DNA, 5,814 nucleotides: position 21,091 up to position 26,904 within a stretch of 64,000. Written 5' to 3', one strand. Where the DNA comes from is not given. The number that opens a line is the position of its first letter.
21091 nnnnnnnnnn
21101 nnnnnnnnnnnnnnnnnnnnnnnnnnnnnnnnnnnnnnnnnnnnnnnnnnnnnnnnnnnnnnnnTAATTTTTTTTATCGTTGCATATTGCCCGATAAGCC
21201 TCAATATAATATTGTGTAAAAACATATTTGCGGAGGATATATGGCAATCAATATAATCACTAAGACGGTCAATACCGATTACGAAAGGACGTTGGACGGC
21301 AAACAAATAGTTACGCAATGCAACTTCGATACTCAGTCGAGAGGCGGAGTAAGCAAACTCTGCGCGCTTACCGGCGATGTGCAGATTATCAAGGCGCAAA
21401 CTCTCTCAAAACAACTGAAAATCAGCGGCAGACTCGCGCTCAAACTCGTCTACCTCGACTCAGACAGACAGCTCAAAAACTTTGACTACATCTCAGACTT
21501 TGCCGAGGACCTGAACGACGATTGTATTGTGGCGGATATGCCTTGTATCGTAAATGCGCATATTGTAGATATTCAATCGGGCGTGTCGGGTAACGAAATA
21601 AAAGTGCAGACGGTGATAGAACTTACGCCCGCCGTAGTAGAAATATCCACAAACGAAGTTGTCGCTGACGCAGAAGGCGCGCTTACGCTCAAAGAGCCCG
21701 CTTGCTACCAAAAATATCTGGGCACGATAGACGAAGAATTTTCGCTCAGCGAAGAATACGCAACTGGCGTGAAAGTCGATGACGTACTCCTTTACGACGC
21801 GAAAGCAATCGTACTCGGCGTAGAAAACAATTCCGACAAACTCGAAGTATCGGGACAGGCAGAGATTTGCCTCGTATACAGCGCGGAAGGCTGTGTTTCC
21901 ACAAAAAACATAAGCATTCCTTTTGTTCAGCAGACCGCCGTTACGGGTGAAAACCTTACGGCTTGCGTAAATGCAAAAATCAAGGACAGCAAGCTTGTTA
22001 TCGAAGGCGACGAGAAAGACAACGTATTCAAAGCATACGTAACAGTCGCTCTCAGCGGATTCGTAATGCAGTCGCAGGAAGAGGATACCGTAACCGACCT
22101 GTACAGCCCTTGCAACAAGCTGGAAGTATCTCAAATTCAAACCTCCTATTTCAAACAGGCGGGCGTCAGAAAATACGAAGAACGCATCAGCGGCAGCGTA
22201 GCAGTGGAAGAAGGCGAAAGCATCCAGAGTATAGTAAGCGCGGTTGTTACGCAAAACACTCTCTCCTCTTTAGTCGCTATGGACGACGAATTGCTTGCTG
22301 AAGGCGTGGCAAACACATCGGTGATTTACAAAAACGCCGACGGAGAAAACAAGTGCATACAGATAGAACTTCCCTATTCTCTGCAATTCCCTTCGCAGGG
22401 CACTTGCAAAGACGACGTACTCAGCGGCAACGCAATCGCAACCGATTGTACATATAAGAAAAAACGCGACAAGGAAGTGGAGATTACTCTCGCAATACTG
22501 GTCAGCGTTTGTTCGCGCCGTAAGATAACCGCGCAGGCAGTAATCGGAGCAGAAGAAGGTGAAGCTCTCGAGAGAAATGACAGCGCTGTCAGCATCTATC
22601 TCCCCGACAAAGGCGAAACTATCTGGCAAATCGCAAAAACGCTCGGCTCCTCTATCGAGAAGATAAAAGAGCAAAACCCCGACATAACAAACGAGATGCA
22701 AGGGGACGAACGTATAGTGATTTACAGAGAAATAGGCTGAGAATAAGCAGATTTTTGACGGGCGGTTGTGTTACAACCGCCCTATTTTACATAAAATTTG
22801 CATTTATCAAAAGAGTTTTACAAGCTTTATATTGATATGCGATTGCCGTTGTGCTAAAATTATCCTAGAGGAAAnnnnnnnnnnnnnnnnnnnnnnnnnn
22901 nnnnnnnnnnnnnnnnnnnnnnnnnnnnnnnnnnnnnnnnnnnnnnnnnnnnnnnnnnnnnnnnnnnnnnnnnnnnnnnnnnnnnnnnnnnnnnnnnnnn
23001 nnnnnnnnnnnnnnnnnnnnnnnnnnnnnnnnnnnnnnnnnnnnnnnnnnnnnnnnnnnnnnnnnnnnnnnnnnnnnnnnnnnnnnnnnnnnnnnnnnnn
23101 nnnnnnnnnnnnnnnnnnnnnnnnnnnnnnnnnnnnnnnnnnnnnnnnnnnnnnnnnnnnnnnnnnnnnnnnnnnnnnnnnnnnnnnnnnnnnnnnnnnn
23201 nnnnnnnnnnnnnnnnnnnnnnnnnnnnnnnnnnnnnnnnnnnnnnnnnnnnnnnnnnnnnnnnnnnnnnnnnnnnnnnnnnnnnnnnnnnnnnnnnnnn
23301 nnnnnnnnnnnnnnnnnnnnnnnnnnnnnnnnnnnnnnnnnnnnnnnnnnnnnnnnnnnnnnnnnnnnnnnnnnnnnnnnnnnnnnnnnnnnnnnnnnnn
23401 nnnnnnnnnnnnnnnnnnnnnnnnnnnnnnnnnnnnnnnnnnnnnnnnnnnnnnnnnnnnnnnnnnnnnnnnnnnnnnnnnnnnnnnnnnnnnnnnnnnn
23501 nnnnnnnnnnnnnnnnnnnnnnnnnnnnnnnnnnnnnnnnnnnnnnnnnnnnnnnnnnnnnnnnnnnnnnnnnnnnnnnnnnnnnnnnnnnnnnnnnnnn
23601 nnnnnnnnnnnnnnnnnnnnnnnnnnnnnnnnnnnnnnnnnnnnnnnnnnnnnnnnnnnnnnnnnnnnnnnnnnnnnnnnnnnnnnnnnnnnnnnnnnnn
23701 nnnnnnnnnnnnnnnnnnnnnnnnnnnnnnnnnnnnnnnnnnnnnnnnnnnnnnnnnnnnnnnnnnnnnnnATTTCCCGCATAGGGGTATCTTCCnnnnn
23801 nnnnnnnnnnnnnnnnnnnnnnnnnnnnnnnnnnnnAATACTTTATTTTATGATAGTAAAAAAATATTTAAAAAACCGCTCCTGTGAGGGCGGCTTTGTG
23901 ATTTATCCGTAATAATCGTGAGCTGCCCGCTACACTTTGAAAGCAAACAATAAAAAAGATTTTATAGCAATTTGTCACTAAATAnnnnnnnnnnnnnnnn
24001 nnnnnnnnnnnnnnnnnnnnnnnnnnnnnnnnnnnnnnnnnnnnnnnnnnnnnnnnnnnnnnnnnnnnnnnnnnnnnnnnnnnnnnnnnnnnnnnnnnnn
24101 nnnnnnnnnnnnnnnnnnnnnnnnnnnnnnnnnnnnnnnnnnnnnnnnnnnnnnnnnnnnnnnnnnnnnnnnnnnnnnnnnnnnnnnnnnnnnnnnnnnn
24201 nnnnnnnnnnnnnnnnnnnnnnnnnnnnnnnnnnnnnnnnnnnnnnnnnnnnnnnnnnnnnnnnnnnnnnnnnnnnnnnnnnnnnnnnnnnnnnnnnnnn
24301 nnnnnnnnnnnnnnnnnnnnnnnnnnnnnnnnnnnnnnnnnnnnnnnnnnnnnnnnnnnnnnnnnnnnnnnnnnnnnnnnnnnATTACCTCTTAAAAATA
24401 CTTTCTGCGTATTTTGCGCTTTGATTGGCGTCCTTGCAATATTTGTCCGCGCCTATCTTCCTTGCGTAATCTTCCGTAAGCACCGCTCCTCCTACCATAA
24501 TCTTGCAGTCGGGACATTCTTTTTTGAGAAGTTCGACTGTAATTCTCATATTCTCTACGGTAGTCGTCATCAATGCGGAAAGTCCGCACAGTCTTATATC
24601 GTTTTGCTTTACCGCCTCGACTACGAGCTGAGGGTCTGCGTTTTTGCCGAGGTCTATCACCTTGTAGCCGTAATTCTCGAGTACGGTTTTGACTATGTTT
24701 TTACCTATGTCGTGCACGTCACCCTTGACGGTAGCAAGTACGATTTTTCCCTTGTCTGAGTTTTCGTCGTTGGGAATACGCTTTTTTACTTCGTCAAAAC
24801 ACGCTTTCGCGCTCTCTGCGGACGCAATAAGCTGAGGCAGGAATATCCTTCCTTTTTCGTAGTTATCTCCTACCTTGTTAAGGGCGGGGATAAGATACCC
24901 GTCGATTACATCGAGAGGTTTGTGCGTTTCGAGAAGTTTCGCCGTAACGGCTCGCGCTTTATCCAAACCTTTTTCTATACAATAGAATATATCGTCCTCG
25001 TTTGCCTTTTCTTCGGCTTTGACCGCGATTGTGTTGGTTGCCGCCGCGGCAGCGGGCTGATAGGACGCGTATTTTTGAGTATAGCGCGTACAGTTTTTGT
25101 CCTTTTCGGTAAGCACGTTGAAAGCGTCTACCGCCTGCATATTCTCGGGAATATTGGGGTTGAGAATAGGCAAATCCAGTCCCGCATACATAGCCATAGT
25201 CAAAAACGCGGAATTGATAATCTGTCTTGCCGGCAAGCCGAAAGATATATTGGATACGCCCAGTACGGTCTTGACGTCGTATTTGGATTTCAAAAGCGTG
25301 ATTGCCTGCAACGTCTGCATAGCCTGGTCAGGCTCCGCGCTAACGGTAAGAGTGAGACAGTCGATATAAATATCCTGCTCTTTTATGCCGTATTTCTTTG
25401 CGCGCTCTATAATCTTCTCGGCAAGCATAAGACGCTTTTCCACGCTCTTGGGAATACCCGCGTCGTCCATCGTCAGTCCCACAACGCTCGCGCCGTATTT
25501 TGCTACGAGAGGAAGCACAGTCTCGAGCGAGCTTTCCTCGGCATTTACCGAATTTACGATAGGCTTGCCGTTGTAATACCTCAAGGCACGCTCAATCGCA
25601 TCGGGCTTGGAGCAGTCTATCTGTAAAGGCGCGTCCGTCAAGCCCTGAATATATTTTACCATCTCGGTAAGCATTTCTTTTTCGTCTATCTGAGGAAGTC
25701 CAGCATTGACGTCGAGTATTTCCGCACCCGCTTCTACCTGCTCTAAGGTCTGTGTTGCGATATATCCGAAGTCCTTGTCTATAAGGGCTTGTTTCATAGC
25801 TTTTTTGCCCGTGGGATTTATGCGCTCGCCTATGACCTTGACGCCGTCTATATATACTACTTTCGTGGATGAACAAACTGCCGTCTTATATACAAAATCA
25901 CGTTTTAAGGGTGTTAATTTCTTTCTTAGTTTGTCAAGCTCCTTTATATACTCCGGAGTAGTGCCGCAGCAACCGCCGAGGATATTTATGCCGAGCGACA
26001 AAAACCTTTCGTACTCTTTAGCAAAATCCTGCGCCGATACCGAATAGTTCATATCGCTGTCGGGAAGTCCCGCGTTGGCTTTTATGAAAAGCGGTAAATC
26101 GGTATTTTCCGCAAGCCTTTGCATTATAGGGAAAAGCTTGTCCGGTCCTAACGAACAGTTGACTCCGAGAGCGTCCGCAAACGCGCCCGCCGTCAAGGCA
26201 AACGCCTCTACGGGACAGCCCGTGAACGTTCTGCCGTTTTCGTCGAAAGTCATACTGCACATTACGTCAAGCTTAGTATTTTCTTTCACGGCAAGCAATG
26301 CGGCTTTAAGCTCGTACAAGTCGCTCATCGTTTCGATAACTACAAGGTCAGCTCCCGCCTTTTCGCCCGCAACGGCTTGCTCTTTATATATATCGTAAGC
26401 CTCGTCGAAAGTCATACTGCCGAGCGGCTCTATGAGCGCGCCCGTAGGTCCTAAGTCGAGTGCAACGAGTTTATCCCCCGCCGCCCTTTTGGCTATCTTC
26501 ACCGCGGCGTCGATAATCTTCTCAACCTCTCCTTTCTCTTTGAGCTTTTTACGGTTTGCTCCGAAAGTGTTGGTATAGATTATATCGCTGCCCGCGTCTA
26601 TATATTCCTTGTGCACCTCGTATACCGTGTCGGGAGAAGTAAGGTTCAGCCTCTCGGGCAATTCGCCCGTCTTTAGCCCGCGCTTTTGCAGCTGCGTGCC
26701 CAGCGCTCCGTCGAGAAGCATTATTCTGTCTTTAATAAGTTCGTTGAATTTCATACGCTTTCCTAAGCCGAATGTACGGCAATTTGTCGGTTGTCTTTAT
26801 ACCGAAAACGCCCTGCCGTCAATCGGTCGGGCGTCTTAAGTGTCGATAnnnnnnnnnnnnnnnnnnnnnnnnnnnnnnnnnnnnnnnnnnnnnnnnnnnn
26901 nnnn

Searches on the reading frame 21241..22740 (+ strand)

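Call 11: search_protein_families(library=pfam, proteins=[window:21241-22740:+], max_evalue=0.001)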
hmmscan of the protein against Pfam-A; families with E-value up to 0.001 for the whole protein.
window:21241-22740:+ (499 aa): 2 families
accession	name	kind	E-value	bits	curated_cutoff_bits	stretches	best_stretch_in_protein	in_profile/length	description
PF12673.12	SipL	-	1.9e-16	60.5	23.6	1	179-251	2-74/78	SipL, SPOCS domain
PF01476.26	LysM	-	0.00069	20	20.9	0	457-484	5-31/43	LysM domain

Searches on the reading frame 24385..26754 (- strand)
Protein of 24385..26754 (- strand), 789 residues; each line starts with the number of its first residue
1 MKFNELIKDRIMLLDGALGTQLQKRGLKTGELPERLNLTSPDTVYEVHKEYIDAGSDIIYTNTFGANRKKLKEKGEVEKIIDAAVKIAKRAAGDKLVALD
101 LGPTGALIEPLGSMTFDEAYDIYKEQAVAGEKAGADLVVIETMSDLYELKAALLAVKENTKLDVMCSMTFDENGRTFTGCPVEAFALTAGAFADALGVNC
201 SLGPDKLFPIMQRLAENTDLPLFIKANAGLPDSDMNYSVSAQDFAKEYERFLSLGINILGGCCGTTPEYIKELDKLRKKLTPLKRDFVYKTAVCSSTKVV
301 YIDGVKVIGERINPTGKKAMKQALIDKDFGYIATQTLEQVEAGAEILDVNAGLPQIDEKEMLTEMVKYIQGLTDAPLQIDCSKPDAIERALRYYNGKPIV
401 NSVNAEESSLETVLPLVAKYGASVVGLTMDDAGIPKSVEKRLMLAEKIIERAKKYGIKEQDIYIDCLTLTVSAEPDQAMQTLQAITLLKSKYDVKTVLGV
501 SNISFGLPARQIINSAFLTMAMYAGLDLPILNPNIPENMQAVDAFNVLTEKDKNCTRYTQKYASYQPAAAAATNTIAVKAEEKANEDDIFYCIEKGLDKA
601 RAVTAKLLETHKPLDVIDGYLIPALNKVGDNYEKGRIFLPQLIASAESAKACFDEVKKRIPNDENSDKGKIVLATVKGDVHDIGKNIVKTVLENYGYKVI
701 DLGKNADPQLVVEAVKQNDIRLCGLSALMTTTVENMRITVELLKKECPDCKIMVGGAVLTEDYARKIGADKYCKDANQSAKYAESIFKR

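Call 11: search_protein_families(library=pfam, proteins=[window:24385-26754:-], max_evalue=0.001)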
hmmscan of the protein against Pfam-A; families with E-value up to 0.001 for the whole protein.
window:24385-26754:- (789 aa): 4 families
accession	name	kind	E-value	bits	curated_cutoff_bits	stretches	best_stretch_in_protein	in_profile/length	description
PF02574.22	S-methyl_trans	-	1.6e-73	248.5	22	1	12-275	1-281/283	Homocysteine S-methyltransferase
PF00809.28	Pterin_bind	-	1.2e-31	110.6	25.5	1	309-530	1-242/244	Pterin binding enzyme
PF02310.24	B12-binding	-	5.1e-26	91.3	32.1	1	669-770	1-106/121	B12 binding domain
PF02607.22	B12-binding_2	-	1.3e-14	54.6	23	1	598-656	15-73/74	B12 binding domain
